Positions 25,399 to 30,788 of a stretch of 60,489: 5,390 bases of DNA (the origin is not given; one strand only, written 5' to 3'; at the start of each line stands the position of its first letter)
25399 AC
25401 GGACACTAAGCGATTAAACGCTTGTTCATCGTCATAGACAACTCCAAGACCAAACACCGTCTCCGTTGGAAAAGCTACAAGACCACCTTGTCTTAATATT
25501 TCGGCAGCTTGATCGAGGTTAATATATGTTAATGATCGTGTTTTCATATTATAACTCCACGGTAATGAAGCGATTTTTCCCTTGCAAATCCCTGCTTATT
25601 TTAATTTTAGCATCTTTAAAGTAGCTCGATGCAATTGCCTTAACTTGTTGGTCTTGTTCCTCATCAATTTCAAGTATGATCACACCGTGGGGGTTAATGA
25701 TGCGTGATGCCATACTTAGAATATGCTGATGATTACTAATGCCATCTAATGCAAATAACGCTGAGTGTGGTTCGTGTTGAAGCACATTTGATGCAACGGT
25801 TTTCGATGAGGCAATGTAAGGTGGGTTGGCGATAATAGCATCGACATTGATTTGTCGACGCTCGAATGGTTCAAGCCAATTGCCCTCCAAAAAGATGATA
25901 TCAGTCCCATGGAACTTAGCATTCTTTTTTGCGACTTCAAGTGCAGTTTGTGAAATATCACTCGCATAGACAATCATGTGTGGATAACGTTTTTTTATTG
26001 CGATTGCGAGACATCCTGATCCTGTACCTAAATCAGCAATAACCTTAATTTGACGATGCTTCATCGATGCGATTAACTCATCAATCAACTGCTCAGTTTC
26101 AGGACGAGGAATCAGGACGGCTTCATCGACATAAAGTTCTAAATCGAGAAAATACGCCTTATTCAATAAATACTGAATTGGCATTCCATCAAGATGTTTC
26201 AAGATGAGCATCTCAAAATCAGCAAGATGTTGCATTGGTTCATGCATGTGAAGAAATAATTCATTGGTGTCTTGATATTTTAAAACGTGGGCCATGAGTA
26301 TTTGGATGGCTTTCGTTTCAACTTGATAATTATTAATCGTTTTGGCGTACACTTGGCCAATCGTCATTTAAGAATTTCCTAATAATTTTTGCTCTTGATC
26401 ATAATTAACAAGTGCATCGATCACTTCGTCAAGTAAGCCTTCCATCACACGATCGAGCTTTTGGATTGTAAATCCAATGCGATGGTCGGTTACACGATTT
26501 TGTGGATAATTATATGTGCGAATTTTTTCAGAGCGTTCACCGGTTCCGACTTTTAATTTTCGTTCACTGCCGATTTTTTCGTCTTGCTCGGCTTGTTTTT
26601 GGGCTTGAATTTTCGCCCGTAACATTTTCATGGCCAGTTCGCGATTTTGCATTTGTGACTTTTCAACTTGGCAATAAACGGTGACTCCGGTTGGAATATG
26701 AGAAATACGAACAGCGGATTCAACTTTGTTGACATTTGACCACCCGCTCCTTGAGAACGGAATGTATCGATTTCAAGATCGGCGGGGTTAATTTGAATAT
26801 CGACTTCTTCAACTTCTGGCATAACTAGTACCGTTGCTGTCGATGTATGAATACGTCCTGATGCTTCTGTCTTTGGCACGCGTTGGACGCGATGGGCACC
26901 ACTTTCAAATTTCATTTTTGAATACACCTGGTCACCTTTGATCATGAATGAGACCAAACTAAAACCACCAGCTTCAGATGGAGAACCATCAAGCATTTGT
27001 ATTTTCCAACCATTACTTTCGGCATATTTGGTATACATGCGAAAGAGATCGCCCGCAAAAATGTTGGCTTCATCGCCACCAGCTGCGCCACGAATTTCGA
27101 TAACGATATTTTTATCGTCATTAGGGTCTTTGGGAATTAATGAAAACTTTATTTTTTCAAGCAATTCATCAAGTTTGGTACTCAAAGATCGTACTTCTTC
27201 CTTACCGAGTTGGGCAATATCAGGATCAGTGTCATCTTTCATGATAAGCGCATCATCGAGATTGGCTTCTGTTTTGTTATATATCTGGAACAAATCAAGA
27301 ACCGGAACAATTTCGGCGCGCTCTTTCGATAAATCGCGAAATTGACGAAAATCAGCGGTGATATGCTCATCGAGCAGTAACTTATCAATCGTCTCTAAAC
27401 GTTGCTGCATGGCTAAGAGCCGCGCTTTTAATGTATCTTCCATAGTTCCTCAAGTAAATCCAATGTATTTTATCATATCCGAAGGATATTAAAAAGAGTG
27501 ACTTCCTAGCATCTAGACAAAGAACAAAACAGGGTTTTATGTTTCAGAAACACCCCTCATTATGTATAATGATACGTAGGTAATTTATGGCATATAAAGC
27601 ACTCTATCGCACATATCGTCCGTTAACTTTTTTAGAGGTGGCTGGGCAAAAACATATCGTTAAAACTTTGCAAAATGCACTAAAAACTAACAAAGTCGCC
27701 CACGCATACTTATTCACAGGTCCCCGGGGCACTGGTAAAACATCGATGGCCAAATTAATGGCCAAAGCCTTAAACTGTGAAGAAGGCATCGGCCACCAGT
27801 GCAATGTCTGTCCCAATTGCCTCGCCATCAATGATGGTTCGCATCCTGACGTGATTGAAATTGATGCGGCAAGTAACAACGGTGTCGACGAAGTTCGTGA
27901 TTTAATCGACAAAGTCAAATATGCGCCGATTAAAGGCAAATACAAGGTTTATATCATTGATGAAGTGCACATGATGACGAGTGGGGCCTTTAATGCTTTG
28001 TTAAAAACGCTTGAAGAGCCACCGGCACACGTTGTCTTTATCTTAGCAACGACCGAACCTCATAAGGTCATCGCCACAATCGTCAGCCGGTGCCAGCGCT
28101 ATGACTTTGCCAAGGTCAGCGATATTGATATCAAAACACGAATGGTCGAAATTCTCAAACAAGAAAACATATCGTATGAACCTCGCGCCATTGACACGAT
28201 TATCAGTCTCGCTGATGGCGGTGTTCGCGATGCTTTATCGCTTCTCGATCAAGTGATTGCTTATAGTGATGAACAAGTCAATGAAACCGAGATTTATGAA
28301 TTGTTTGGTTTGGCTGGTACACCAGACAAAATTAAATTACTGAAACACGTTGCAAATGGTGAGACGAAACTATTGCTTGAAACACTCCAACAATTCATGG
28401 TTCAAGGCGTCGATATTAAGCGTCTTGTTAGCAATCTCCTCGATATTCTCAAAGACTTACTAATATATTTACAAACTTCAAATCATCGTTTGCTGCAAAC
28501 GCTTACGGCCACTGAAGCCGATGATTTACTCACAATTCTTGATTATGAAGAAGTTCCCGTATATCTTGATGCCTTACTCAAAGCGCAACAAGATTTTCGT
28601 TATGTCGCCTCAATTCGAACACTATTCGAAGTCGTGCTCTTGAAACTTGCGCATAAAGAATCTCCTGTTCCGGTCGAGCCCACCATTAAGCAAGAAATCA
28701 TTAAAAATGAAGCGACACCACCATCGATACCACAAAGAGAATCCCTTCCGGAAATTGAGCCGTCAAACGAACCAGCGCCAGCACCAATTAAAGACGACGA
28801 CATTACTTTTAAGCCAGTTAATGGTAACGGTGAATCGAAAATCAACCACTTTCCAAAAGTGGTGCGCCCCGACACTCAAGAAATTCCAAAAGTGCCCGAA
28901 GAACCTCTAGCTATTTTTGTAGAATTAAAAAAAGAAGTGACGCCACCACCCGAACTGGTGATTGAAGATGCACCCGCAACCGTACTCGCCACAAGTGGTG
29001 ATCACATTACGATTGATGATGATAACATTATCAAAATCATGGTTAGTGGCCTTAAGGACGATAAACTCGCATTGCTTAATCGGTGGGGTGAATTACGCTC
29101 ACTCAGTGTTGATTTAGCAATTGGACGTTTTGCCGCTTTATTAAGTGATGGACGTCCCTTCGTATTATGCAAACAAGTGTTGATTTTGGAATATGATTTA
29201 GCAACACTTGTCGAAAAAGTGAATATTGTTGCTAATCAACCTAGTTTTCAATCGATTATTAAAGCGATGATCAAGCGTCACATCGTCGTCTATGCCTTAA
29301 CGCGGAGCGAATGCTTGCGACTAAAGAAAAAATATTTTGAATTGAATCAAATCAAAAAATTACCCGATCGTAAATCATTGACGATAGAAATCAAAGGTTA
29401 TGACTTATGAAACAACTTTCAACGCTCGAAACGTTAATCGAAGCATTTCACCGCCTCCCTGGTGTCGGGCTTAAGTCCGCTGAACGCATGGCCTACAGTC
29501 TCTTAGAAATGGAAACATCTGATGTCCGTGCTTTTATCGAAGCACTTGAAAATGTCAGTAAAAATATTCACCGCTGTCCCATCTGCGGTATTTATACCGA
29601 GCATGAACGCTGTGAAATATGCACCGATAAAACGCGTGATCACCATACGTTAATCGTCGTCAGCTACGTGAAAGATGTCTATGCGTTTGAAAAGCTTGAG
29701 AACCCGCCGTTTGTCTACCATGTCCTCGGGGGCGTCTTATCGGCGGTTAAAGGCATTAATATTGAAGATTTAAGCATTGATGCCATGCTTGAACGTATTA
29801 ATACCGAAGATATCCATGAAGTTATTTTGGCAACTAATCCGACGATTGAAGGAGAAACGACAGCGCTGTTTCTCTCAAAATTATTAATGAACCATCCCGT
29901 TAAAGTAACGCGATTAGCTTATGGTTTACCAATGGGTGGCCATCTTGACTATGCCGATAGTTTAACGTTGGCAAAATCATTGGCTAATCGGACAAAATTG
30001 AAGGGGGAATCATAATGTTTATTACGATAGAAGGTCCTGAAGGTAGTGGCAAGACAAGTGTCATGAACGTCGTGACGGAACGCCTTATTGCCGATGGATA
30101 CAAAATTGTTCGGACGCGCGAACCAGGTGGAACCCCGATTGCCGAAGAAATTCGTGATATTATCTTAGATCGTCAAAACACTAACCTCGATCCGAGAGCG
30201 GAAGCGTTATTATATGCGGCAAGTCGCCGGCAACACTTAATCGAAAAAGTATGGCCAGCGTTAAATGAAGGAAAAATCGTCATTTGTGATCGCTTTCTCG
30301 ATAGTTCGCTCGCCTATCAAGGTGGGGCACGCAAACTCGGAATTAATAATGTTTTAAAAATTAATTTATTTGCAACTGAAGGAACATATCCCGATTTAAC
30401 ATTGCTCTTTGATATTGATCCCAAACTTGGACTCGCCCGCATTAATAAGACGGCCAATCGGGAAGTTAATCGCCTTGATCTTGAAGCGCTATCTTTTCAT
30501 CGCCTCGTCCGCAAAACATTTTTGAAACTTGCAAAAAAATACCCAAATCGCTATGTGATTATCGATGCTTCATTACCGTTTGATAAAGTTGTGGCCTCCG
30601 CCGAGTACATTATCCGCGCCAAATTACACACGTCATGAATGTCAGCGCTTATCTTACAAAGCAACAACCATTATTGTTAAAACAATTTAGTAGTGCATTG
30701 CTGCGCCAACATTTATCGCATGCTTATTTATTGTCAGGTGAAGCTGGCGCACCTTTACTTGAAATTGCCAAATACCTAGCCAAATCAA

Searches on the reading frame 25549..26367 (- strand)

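Call 24: search_protein_families(library=pfam, proteins=[window:25549-26367:-], max_evalue=0.0001)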
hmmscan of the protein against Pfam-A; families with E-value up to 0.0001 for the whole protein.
window:25549-26367:- (272 aa): 12 families
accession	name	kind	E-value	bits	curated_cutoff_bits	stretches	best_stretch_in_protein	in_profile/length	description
PF05175.20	MTS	-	5.3e-16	59.2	23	1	98-191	23-115/170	Methyltransferase small domain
PF06325.19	PrmA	-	2e-10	41.1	22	1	100-181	156-233/296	Ribosomal protein L11 methyltransferase (PrmA)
PF13847.12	Methyltransf_31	-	8e-10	39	27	1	109-244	6-124/145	Methyltransferase domain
PF13649.12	Methyltransf_25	-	7.7e-09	36.6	27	1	110-180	1-70/97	Methyltransferase domain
PF17827.6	PrmC_N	-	6.6e-07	30.2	23.4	1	19-68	20-70/71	PrmC N-terminal domain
PF00891.24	Methyltransf_2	-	9.7e-07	28.8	22.3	1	95-164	51-120/210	O-methyltransferase domain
PF09445.16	Methyltransf_15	-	3e-06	27.3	22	1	108-184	2-81/165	RNA cap guanine-N2 methyltransferase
PF08241.18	Methyltransf_11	-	5.2e-06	27.5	21.2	0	112-179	2-65/95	Methyltransferase domain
PF01170.24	UPF0020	-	2.1e-05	24.7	22.3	1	123-191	69-138/197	RMKL-like, methyltransferase domain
PF10294.15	Methyltransf_16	-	2.3e-05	24.7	21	1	102-180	42-126/174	Lysine methyltransferase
PF08242.18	Methyltransf_12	-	4.6e-05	24.5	30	0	112-181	2-72/98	Methyltransferase domain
PF02384.22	N6_Mtase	-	4.7e-05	23.3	20.4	1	95-190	34-143/311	N-6 DNA Methylase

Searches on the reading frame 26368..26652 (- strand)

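Call 24: search_protein_families(library=pfam, proteins=[window:26368-26652:-], max_evalue=0.0001)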
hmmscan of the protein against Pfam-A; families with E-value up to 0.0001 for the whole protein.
window:26368-26652:- (94 aa): 1 family
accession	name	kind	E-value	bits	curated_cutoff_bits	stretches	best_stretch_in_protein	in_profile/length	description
PF00472.26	RF-1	-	4.9e-13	49.5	35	1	2-58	56-116/116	RF-1 domain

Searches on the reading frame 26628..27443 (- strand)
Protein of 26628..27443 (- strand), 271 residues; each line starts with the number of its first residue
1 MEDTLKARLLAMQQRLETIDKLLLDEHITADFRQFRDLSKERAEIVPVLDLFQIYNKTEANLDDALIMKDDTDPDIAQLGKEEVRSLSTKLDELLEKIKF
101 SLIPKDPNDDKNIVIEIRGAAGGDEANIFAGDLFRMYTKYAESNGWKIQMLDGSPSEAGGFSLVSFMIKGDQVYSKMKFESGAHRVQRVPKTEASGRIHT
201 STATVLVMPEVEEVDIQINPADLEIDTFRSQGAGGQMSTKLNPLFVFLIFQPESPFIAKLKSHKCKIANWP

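Call 24: search_protein_families(library=pfam, proteins=[window:26628-27443:-], max_evalue=0.0001)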
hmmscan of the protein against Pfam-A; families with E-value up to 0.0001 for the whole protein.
window:26628-27443:- (271 aa): 2 families
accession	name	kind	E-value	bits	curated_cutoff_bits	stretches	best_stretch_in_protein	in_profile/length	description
PF03462.23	PCRF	-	1.5e-67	227.6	24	1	12-205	1-194/194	PCRF domain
PF00472.26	RF-1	-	9.4e-07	29.2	35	1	212-237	1-26/116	RF-1 domain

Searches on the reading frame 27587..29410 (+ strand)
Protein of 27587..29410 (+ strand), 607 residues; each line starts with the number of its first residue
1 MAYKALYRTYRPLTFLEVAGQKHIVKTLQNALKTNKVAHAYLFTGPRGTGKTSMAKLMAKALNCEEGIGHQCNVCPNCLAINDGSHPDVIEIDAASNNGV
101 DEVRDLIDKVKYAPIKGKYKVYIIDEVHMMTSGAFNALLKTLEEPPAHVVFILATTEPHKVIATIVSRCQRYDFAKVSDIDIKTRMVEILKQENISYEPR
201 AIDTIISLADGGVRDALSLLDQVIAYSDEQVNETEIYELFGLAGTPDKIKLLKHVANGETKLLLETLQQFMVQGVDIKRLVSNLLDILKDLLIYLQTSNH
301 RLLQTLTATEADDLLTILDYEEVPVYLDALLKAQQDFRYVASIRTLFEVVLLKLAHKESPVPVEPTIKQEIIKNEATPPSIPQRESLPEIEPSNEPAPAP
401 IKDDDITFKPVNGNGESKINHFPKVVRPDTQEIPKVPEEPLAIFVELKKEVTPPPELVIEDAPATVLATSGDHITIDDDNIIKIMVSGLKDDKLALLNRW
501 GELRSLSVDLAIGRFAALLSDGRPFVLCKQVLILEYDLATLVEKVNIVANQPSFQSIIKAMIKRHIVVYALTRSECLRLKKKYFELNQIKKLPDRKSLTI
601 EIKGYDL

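Call 24: search_protein_families(library=pfam, proteins=[window:27587-29410:+], max_evalue=0.0001)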
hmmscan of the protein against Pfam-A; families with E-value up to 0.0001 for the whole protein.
window:27587-29410:+ (607 aa): 12 families
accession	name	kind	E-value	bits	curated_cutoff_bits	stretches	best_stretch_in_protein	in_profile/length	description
PF13177.12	DNA_pol3_delta2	-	6e-52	176.3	27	1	20-177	1-160/161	DNA polymerase III, delta subunit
PF22608.2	DNAX_ATPase_lid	-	9.4e-16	57.8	27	1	182-228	2-48/49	DNA polymerase III clamp loader subunit, ATPase lid domain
PF12169.13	DNA_pol3_gamma3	-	3.6e-14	53.2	24.4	1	231-363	1-137/143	DNA polymerase III subunits gamma and tau domain III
PF00004.35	AAA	-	2.1e-13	51.3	21.2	1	42-171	2-125/131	ATPase family associated with various cellular activities (AAA)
PF13401.12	AAA_22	-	1.6e-06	28.9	27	1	40-156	7-123/130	AAA domain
PF07728.20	AAA_5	-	2.8e-06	27.8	22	1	42-147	3-95/139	AAA domain (dynein-related subfamily)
PF13604.12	AAA_30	-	3.7e-06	27.3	27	1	39-152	19-122/191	AAA domain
PF06068.19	TIP49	-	2.2e-05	24.2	23.8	0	91-156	249-311/347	TIP49 P-loop domain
PF05496.18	RuvB_N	-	3.2e-05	24.2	27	0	11-64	2-59/159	Holliday junction DNA helicase RuvB P-loop domain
PF16193.11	AAA_assoc_2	-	4.3e-05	24.1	34.3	0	192-235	2-45/81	AAA C-terminal domain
PF04851.21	ResIII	-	8.3e-05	23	22.5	0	21-63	8-48/164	Type III restriction enzyme, res subunit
PF13173.12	AAA_14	-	9.5e-05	22.8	27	0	40-145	4-88/129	AAA domain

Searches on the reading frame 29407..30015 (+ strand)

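Call 24: search_protein_families(library=pfam, proteins=[window:29407-30015:+], max_evalue=0.0001)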
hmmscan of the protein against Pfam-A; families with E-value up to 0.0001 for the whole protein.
window:29407-30015:+ (202 aa): 5 families
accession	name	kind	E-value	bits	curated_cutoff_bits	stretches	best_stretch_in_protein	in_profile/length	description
PF13662.12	Toprim_4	-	1.2e-20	73.9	25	1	81-171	2-85/85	Toprim domain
PF21176.3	RecR_HhH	-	1.1e-15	57.6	27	1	7-49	1-43/45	RecR, helix-hairpin-helix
PF21175.2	RecR_C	-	4.5e-11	42.4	22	1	173-196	1-24/24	RecR, C-terminal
PF01751.28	Toprim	-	2.9e-08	34.2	23.1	1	81-168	1-94/96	Toprim domain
PF02132.21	RecR_ZnF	-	5.6e-06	26.5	22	1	54-74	1-21/21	RecR, Cys4-zinc finger domain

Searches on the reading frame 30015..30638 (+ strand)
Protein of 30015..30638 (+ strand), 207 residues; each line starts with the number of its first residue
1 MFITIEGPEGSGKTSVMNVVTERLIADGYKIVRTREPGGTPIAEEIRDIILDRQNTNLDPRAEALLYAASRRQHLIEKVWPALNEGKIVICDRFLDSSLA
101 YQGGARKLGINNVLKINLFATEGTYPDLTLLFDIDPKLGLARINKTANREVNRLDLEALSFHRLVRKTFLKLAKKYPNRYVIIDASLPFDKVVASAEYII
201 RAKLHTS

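Call 24: search_protein_families(library=pfam, proteins=[window:30015-30638:+], max_evalue=0.0001)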
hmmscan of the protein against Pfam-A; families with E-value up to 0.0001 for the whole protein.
window:30015-30638:+ (207 aa): 2 families
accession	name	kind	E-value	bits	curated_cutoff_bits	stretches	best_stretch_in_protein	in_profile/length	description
PF02223.23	Thymidylate_kin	-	2.3e-54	184.3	27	1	5-194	1-183/185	Thymidylate kinase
PF13521.12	AAA_28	-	1.5e-07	32.2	27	1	3-171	2-148/164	AAA domain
